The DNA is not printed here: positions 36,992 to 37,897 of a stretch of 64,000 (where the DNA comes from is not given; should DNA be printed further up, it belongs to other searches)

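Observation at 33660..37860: Low-GC island of about 4.2 kb packed with defence/addiction modules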

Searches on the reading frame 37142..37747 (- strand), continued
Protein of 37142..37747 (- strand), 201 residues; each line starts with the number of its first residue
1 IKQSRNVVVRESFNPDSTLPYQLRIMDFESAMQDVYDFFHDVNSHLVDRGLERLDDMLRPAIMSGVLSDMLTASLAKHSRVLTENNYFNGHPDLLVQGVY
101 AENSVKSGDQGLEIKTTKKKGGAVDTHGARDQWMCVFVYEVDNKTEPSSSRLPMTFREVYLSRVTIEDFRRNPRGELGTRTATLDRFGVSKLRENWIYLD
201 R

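Call 72: get_annotated_region(hit=H1, flank=4000)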
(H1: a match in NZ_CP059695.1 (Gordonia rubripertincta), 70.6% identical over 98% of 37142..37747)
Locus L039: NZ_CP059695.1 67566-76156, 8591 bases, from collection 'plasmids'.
description: Gordonia rubripertincta strain SD5 plasmid pGRS1, complete sequence
organism: Gordonia rubripertincta (NCBI taxid 36822)
taxonomy: Bacteria; Actinomycetota; Actinomycetes; Mycobacteriales; Gordoniaceae; Gordonia; Gordonia rubripertincta
host: -; source: Cell culture,soil; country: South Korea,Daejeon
typing (MOB-suite, as given by PLSDB): mobilizable; relaxase MOBF
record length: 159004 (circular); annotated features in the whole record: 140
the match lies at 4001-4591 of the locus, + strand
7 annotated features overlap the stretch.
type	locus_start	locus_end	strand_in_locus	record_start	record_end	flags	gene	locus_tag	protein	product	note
CDS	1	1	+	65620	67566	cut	-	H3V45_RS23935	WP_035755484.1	cation-translocating P-type ATPase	-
CDS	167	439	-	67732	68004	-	-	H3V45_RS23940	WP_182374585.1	redoxin NrdH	-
CDS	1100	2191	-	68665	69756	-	-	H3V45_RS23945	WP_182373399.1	IS630 family transposase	-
CDS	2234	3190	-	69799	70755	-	-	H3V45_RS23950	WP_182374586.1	DUF4192 domain-containing protein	-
CDS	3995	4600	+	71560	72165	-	-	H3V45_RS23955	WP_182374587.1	hypothetical protein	-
CDS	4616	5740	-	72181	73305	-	-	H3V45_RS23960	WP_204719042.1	DNA methyltransferase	GO:0006306 - DNA methylation [Evidence IEA]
CDS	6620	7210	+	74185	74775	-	-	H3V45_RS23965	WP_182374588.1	hypothetical protein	-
